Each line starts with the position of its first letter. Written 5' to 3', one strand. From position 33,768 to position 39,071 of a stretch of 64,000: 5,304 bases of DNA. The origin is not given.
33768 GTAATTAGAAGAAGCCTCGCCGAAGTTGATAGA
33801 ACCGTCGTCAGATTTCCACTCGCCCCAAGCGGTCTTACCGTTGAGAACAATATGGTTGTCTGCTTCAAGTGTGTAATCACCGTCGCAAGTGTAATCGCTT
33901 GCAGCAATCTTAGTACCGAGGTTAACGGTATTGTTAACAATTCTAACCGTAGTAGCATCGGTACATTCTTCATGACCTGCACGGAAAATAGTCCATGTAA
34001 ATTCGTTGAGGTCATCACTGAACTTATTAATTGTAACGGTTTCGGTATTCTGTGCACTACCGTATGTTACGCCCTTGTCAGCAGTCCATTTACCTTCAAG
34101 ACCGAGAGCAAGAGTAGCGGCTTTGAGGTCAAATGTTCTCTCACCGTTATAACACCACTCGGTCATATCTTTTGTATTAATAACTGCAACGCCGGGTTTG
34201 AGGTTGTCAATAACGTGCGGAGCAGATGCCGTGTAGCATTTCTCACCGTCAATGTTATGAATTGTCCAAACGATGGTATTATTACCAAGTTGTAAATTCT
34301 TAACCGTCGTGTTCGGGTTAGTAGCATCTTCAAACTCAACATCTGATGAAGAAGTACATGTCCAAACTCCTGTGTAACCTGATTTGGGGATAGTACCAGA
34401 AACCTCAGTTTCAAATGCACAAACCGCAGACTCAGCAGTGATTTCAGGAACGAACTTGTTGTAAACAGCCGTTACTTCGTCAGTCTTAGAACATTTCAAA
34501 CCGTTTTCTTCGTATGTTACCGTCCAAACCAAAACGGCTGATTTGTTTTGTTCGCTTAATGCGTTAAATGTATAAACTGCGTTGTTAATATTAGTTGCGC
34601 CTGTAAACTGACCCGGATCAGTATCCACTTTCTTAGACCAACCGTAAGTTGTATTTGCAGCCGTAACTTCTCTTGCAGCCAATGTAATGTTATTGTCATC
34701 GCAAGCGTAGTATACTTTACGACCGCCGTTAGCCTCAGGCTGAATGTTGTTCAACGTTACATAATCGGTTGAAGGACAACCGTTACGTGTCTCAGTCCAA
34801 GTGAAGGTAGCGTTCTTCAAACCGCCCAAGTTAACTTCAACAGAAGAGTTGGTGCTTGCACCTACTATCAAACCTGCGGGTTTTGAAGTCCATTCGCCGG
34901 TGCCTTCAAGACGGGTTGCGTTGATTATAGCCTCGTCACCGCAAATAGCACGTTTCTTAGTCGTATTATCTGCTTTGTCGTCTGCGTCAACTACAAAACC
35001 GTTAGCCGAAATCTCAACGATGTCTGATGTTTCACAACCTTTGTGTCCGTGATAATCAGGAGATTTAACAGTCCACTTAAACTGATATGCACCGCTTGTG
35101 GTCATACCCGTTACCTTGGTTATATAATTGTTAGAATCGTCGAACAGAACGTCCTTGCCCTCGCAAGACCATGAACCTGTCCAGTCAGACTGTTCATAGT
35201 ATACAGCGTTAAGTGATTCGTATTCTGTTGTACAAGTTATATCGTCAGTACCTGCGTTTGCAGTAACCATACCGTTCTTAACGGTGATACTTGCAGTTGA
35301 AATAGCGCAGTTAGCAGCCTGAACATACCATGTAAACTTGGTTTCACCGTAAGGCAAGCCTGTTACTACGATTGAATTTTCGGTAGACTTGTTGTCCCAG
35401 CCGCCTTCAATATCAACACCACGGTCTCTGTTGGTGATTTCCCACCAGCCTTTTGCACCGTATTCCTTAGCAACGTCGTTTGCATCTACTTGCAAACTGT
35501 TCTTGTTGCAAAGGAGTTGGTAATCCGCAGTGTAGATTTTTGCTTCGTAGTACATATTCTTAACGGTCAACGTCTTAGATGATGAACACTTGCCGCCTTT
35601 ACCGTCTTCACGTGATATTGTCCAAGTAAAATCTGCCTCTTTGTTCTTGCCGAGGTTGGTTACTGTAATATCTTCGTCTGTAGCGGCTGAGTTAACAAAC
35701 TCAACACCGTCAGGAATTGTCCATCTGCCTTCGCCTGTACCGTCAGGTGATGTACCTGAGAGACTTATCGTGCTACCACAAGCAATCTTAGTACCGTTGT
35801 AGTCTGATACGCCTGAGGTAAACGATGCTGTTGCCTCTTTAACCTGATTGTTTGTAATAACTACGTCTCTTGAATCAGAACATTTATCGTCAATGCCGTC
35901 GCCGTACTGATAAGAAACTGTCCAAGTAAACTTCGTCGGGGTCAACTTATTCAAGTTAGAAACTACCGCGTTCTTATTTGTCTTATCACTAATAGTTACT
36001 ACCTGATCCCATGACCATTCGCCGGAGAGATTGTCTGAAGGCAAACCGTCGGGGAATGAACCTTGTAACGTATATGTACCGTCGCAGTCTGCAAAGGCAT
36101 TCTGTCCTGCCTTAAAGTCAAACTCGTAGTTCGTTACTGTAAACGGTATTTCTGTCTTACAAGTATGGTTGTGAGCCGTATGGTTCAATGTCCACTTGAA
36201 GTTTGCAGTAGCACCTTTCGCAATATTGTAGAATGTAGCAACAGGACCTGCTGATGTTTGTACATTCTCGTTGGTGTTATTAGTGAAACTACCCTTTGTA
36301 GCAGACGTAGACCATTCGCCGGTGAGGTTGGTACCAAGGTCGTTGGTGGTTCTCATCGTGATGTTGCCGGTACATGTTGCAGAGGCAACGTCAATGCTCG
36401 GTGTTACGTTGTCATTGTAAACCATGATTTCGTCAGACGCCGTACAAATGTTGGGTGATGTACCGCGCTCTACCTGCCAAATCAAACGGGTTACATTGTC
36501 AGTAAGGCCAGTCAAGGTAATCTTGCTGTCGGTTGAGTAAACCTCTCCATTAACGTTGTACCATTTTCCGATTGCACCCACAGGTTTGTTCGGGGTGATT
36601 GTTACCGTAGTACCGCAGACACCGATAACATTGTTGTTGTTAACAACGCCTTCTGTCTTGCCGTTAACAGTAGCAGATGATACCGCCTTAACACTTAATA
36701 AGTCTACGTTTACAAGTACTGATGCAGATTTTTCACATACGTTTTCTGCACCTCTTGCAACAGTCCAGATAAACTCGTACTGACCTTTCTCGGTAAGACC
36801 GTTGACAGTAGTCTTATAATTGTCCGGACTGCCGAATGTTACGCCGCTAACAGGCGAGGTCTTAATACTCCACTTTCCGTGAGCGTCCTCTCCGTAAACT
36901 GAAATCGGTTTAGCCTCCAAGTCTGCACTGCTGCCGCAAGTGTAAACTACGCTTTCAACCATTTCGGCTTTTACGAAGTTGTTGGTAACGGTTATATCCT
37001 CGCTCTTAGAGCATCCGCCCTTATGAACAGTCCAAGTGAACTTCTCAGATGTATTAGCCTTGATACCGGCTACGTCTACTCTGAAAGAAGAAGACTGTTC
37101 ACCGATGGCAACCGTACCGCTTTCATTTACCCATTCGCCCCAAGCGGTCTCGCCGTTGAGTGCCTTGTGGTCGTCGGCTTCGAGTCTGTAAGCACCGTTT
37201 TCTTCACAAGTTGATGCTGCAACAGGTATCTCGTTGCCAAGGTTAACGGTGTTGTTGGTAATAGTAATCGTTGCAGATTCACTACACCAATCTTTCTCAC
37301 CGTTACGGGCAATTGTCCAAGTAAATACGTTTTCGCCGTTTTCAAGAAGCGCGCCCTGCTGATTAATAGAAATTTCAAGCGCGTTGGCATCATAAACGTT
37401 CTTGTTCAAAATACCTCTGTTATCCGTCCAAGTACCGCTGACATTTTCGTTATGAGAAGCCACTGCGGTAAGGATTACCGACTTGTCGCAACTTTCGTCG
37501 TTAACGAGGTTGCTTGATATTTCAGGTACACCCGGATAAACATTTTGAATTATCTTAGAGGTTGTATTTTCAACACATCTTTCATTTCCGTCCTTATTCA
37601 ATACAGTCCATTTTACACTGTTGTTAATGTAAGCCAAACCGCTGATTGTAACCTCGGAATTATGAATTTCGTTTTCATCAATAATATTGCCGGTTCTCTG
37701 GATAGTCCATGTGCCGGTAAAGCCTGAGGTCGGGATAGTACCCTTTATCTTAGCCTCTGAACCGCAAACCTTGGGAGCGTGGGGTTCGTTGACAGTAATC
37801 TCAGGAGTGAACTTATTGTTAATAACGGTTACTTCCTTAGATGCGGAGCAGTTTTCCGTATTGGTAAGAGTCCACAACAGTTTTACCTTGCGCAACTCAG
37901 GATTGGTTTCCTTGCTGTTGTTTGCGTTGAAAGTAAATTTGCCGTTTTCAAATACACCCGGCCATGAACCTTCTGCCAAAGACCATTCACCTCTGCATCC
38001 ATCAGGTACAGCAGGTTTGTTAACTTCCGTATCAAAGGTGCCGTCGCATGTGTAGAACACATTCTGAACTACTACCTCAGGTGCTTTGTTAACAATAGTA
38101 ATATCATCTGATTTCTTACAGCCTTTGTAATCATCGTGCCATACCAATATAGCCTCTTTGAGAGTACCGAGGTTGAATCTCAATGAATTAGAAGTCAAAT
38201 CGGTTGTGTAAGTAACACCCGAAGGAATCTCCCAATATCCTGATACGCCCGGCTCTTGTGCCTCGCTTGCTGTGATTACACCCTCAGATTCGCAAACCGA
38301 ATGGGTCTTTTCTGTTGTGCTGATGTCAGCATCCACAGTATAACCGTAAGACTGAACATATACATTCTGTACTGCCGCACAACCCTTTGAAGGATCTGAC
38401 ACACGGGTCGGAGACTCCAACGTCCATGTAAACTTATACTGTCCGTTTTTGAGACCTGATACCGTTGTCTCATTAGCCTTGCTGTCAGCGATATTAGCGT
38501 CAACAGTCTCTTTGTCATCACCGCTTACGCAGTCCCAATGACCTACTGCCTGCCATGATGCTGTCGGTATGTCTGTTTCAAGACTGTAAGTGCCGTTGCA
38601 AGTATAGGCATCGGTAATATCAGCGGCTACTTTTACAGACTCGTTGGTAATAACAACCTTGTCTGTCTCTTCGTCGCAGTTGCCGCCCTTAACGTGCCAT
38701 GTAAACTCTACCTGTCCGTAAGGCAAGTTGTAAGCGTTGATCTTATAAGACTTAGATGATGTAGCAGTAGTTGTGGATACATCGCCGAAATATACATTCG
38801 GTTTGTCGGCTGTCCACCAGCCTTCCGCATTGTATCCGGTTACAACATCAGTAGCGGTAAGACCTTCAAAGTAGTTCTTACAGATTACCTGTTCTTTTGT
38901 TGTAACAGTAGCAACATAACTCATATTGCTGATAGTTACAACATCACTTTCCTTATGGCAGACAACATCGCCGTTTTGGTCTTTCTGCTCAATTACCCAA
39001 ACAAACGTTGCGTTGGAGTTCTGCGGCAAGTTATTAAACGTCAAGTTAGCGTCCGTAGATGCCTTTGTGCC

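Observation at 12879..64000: A single uninterrupted reading frame of more than 51 kb (at least 17,011 codons) that runs off the window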

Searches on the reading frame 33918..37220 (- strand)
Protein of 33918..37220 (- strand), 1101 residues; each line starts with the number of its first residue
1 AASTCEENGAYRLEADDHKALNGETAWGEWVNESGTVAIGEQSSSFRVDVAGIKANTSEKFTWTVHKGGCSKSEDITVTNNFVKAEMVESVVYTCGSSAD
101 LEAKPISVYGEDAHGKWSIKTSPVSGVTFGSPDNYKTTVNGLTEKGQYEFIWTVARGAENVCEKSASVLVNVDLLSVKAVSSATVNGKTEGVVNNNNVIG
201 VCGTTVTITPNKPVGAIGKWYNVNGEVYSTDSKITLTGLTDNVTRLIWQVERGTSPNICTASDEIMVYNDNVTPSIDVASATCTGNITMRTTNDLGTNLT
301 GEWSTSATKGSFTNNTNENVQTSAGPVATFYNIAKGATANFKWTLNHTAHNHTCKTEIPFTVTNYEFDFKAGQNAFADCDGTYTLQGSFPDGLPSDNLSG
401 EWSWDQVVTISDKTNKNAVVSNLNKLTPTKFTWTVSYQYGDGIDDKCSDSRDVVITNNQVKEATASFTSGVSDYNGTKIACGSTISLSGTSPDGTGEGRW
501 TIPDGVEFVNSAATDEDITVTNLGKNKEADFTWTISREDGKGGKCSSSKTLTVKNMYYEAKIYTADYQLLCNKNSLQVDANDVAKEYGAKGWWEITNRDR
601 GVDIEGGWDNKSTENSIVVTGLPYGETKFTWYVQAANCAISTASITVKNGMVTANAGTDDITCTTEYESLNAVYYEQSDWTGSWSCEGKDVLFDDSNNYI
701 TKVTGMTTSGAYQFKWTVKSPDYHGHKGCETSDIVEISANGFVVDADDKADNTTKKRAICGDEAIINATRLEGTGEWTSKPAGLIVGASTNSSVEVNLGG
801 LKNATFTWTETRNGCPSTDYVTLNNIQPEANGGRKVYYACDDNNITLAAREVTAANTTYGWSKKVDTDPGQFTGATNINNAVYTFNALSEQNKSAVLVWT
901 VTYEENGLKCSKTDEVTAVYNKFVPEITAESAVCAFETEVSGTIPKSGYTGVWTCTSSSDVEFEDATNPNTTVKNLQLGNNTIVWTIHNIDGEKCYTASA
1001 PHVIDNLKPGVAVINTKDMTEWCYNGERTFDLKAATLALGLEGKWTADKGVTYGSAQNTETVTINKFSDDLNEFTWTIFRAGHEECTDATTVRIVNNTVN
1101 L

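Call 85: find_homologous_proteins(query=window:33918-37220:-, max_evalue=1e-30)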
Query window:33918-37220:- (1101 aa): 2 proteins with E <= 1e-30 among 8000 candidates.
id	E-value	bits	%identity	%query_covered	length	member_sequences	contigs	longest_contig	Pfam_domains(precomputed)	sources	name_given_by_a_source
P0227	0.0e+0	1978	97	82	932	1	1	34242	-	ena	-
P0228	3.1e-97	345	30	94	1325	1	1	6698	-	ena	-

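Call 86: find_encoding_contigs(protein=P0227, flank=10000, max_places=4)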
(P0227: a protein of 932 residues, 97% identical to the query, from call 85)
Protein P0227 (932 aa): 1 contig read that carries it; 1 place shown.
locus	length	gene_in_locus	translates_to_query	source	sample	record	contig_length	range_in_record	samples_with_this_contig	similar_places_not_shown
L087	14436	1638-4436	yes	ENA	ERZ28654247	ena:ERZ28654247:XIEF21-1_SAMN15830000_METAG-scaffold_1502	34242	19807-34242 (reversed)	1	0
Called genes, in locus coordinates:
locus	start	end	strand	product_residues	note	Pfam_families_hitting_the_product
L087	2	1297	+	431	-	?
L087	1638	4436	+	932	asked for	-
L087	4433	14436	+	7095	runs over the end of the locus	PF00801:PKD (weak), PF18911:PKD_4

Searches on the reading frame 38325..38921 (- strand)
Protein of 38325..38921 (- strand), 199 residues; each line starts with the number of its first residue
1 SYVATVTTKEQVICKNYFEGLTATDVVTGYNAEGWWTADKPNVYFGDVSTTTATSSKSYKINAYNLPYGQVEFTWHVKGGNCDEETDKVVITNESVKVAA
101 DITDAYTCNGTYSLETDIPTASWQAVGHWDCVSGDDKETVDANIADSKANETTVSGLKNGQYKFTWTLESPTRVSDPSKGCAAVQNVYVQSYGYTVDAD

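Call 36: predict_structure(alignment_id=A1)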
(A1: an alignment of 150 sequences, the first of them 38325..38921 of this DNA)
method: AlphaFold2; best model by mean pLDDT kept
length: 199 residues; sequences in the alignment: 150
mean_pLDDT: 91.0   pTM: 0.80
mean pLDDT of the five models: 91.0, 90.7, 90.6, 90.6, 89.1
residues with pLDDT >= 90: 157; 70-90: 31; 50-70: 11; < 50: 0
segments of 3 or more residues with pLDDT < 50: none
pLDDT, mean of each block of 10 residues (from residue 1): 92 94 87 93 81 81 94 95 95 93 93 89 87 95 96 95 97 93 96 72
secondary structure, 60 per line:
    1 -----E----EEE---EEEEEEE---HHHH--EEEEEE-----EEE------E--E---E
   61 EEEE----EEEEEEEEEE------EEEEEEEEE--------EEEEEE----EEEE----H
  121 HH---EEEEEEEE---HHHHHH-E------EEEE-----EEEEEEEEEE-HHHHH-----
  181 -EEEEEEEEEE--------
elements in order: E11-13 E17-23 H27-30 E33-38 E44-46 E60-64 E69-78 E85-93 E102-107 E112-115 E126-133 H137-142 E151-154 E160-169 H171-175 E182-191

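Call 39: fold_search(model_id=the predicted structure, library=pdb)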
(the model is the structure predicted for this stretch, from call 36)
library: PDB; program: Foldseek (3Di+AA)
matches with E <= 10: 1688; with E <= 0.001: 314
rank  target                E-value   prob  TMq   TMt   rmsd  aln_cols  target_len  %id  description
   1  9fly_A                1.9e-10  1.00  0.47  0.15   6.3       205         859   22  CryoEM structure of the base (4151-5009) in the grappling hook protein A (GhpA) in the bacterium Aureispira sp. CCB-QB (released 2024-10-16)
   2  4m00_A                8.3e-08  1.00  0.48  0.24   5.9       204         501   14  Crystal structure of the ligand binding region of staphylococcal adhesion SraP (released 2014-06-18)
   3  9ijj_4K               4.2e-07  1.00  0.35  0.21   9.5       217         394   10  In situ structure of the central apparatus in mouse sperm axoneme. (released 2025-06-04)
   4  5vh2_D                6.5e-07  1.00  0.37  0.36   9.5       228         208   12  Crystal Structure of Mouse Cadherin-23 EC12-13 with Engineered Mutation S1339D (released 2018-04-18)
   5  7sqc_F0               6.9e-07  1.00  0.30  0.22  11.7       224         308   11  Ciliary C1 central pair apparatus isolated from Chlamydomonas reinhardtii (released 2022-04-13)
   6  5vh2_B                7.3e-07  1.00  0.35  0.34   9.9       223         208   14  Crystal Structure of Mouse Cadherin-23 EC12-13 with Engineered Mutation S1339D (released 2018-04-18)
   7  9ijj_4J               8.6e-07  1.00  0.32  0.13   9.5       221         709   11  In situ structure of the central apparatus in mouse sperm axoneme. (released 2025-06-04)
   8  4m03                  9.0e-07  1.00  0.47  0.54   5.4       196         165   10  C-terminal fragment(residues 576-751) of binding region of SraP (released 2014-06-18)
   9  5vh2_C                1.6e-06  1.00  0.37  0.37   9.4       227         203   14  Crystal Structure of Mouse Cadherin-23 EC12-13 with Engineered Mutation S1339D (released 2018-04-18)
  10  8edc_A                1.7e-06  1.00  0.43  0.43  10.1       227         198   14  Structure of C. elegans UNC-5 IG 1+2 Domains (released 2023-01-11)
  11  6u7n_A                3.0e-06  1.00  0.39  0.33   8.2       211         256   14  Crystal structure of neurotrimin (NTM) (released 2020-08-12)
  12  6dlf_A                3.0e-06  1.00  0.40  0.36   7.9       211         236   14  Crystal structure of NTRI homodimer (released 2019-04-10)
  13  6u6t_A                3.1e-06  1.00  0.44  0.35   6.8       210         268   13  Neuronal growth regulator 1 (NEGR1) (released 2020-08-12)
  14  9ijj_C                3.5e-06  1.00  0.30  0.11   8.9       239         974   10  In situ structure of the central apparatus in mouse sperm axoneme. (released 2025-06-04)
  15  7sqc_2A               3.7e-06  1.00  0.32  0.13  10.5       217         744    7  Ciliary C1 central pair apparatus isolated from Chlamydomonas reinhardtii (released 2022-04-13)
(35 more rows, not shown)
